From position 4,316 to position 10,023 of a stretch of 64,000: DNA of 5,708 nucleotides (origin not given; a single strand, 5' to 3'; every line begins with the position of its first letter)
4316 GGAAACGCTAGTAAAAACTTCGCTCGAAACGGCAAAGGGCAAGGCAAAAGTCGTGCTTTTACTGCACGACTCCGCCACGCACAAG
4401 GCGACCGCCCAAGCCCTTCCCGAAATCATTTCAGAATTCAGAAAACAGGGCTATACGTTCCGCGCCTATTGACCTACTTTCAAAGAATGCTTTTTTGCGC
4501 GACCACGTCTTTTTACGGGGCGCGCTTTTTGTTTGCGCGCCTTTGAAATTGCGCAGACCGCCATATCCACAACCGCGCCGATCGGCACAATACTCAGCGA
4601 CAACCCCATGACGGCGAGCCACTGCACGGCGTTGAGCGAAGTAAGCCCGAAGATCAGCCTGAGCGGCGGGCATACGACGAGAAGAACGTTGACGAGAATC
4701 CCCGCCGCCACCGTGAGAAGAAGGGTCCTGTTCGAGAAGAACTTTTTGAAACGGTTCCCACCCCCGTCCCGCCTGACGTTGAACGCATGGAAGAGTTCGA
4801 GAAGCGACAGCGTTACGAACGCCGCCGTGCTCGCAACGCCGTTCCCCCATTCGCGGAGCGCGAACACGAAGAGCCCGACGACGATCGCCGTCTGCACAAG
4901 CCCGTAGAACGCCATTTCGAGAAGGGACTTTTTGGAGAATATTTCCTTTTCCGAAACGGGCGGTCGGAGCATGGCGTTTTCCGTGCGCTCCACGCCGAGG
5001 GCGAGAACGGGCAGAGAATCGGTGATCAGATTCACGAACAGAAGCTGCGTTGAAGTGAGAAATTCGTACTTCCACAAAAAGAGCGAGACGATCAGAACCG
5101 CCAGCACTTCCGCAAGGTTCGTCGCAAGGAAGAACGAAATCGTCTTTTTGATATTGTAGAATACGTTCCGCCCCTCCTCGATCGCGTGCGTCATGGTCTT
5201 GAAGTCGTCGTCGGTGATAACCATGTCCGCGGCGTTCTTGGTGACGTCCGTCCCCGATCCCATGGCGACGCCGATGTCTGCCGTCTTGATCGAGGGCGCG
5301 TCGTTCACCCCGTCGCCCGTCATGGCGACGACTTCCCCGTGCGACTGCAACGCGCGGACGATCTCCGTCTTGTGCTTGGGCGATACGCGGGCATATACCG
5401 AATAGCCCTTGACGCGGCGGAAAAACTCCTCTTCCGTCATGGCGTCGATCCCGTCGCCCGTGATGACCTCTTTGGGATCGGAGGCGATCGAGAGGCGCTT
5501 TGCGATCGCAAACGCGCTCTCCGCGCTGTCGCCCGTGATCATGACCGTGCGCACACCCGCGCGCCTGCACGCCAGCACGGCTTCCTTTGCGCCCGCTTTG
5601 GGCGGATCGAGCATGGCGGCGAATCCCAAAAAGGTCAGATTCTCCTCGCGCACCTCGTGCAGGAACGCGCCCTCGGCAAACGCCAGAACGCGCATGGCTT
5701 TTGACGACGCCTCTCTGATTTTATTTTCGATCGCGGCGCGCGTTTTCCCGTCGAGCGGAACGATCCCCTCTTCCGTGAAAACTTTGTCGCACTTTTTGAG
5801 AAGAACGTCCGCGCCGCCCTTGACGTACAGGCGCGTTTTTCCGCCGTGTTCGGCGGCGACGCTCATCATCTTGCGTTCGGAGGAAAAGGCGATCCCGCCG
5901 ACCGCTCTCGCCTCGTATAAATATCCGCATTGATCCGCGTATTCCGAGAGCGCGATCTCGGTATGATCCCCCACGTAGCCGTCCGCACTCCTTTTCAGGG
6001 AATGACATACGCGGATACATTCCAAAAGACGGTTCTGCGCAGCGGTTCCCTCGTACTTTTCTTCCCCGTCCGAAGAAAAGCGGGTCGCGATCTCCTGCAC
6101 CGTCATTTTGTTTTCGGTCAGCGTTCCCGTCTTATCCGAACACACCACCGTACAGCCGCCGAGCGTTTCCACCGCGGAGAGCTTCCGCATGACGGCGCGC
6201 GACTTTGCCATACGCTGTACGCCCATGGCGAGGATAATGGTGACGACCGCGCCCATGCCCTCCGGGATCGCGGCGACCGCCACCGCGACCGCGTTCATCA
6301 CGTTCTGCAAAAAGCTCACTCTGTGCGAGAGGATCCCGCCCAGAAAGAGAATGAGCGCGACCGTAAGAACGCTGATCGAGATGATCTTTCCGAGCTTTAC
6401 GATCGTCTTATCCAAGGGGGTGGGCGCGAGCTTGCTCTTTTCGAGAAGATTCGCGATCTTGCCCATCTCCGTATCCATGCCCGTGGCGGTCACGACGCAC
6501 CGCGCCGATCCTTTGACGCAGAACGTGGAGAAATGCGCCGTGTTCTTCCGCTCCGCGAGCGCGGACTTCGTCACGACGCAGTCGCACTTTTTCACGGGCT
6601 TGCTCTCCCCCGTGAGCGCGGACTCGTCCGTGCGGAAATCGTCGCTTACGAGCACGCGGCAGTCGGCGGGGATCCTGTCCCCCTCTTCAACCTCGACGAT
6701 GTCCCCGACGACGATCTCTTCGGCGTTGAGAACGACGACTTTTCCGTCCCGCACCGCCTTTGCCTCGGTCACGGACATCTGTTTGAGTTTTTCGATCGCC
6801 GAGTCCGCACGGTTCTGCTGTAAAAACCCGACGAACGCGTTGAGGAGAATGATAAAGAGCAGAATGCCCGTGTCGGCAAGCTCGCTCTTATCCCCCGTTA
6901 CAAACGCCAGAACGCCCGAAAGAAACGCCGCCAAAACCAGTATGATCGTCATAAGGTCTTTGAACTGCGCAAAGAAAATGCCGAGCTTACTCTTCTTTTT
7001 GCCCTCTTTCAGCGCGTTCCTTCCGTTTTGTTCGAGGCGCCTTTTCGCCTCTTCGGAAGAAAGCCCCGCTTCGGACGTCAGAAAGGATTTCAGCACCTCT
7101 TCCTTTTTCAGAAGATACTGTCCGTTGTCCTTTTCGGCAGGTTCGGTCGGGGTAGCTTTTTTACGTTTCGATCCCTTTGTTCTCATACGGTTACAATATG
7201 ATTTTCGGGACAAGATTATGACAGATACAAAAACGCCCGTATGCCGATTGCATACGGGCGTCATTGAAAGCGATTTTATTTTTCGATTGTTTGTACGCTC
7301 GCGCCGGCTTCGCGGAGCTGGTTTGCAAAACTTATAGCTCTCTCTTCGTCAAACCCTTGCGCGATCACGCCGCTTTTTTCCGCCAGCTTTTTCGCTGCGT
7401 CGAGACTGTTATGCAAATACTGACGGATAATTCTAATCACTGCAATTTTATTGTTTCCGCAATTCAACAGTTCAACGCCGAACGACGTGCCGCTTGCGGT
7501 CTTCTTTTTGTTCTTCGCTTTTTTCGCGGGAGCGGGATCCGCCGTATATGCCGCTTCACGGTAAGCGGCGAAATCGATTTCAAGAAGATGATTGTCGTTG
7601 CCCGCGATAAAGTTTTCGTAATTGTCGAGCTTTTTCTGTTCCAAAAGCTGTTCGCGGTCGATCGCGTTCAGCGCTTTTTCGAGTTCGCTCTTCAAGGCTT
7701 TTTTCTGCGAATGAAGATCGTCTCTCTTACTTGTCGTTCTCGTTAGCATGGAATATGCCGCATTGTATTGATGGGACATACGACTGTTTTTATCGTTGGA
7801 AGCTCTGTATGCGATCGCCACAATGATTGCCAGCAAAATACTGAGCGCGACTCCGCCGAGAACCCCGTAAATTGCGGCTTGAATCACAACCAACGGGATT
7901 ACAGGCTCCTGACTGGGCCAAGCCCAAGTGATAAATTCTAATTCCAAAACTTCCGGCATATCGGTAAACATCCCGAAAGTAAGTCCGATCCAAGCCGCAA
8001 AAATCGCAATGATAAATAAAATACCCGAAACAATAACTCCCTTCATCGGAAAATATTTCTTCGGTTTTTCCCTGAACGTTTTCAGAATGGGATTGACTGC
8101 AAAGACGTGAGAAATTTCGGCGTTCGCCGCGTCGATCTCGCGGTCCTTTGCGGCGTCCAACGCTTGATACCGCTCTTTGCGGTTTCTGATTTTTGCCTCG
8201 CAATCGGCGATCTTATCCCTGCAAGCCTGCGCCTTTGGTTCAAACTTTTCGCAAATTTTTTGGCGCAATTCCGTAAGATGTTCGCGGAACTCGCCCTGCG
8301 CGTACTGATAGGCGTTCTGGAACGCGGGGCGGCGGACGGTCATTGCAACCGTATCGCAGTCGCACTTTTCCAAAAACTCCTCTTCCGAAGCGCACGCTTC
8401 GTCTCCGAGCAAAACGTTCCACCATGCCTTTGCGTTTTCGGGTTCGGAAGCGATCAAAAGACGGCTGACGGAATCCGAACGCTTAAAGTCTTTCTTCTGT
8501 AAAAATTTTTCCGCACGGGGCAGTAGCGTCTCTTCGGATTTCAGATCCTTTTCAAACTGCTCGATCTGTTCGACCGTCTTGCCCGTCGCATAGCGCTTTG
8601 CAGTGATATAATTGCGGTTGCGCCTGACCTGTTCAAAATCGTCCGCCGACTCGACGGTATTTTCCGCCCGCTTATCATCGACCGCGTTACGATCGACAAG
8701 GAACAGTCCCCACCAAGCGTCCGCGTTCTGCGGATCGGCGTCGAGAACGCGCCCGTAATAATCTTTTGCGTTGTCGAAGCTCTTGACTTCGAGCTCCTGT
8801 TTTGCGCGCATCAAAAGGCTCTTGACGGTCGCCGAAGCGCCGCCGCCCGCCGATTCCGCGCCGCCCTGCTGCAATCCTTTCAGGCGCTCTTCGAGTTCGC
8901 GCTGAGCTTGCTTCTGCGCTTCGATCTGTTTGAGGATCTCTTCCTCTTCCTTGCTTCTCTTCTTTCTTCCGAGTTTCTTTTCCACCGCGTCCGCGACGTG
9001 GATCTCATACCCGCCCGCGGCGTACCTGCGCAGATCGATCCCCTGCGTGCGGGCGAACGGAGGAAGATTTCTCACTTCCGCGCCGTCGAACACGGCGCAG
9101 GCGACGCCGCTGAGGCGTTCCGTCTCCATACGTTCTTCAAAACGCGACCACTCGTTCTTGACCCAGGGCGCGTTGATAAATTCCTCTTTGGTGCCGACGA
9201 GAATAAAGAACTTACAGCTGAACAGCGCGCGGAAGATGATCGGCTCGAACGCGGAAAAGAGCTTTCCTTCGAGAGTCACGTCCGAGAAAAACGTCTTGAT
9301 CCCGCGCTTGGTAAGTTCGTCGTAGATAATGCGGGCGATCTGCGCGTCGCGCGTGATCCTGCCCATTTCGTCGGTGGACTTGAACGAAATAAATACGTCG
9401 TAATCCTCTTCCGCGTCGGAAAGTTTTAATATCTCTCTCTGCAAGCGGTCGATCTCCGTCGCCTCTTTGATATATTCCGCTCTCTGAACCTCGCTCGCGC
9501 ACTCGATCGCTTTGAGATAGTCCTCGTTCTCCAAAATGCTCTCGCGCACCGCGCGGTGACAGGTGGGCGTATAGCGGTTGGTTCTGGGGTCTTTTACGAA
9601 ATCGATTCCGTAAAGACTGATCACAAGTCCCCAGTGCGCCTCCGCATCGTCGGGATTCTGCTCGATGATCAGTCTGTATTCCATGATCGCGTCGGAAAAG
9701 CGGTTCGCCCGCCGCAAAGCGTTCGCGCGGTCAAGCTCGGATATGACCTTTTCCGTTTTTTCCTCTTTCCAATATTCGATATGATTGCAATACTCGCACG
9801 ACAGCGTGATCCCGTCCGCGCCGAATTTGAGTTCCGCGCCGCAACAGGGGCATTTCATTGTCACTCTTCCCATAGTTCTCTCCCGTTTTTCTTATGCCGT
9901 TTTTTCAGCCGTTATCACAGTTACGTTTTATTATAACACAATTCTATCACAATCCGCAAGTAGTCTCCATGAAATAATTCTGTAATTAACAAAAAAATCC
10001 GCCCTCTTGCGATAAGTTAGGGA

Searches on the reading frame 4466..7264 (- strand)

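Call 16: search_protein_families(library=pfam, proteins=[window:4466-7264:-], max_evalue=0.01)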
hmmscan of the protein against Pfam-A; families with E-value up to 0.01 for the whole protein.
window:4466-7264:- (932 aa): 7 families
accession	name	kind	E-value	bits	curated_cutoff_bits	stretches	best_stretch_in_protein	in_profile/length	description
PF00122.25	E1-E2_ATPase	-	1.3e-50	171.9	28.1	1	163-354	2-180/181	E1-E2 ATPase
PF00689.26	Cation_ATPase_C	-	5.2e-38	131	27.3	1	736-899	4-172/175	Cation transporting ATPase, C-terminus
PF00690.31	Cation_ATPase_N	-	1.9e-18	66.3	20.4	1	50-116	2-69/69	Cation transporter/ATPase, N-terminus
PF00702.32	Hydrolase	-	4.1e-17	63.6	26.4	1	373-663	3-191/191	haloacid dehalogenase-like hydrolase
PF13246.12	Cation_ATPase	-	3.2e-11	43.5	21.7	1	426-495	15-91/91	Cation transport ATPase (P-type)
PF08282.18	Hydrolase_3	-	4.2e-06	27.1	20.9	1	637-687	197-247/255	haloacid dehalogenase-like hydrolase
PF12710.13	HAD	-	9.9e-05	23.3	27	1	529-657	64-186/189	haloacid dehalogenase-like hydrolase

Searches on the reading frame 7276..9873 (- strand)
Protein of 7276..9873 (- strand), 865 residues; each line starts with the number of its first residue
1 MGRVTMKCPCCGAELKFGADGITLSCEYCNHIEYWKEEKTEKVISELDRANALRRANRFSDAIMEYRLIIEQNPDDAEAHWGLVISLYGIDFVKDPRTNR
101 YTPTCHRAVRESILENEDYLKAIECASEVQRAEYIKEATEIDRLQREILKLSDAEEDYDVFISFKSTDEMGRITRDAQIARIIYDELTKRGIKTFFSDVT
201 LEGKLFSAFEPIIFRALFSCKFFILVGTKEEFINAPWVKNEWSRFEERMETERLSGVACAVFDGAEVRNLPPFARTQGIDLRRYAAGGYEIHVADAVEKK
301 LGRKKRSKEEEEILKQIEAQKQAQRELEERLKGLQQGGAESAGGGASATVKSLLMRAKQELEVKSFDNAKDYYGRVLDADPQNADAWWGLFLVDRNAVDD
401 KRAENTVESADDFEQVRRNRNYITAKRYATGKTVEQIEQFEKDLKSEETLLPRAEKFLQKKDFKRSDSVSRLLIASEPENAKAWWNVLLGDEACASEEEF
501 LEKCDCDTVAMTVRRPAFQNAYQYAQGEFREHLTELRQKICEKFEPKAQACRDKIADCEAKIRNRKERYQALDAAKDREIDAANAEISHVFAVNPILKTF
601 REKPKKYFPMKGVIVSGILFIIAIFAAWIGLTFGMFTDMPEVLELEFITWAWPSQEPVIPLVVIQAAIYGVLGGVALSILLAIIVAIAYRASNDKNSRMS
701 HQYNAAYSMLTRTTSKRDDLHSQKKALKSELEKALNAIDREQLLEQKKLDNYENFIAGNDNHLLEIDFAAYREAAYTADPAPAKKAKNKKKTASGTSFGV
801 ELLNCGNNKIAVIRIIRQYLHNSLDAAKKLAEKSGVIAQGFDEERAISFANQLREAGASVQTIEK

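Call 16: search_protein_families(library=pfam, proteins=[window:7276-9873:-], max_evalue=0.01)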
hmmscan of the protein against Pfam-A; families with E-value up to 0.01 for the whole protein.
window:7276-9873:- (865 aa): 10 families
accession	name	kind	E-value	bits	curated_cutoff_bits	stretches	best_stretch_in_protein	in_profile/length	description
PF00542.24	Ribosomal_L12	-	1.6e-09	38.4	25.9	1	798-861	1-65/67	Ribosomal protein L7/L12 C-terminal domain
PF13428.12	TPR_14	-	1.9e-09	37.7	23.5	1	47-83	5-41/44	Tetratricopeptide repeat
PF13676.11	TIR_2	-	2.7e-08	34.8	28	1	160-283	1-110/122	TIR domain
PF13432.12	TPR_16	-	7.1e-08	33.2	32.7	1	47-86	1-40/65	Tetratricopeptide repeat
PF14559.12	TPR_19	-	1.2e-06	29.2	25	0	362-410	3-51/68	Tetratricopeptide repeat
PF13414.12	TPR_11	-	8.6e-06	25.8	26.8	0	51-83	2-34/42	TPR repeat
PF00515.34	TPR_1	-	0.0018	18.5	27.8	0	49-76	7-34/34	Tetratricopeptide repeat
PF05010.19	TACC_C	-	0.0081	16.3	29.9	1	540-590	104-154/201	Transforming acidic coiled-coil-containing protein (TACC), C-terminal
PF20990.2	DUF2207_C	-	0.0092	16.1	33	1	564-727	92-206/247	Predicted membrane protein (DUF2207) C-terminal domain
PF07719.23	TPR_2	-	0.0094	16.5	27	0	354-383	5-34/34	Tetratricopeptide repeat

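Call 57: search_protein_families(library=padloc, proteins=[window:7276-9873:-], max_evalue=0.01)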
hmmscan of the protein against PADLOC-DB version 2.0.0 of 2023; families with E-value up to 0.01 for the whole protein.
window:7276-9873:- (865 aa): 1 family
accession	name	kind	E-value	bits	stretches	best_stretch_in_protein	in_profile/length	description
PDLC05062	PDC-S66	-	0.00024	18.7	1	130-242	121-223/282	-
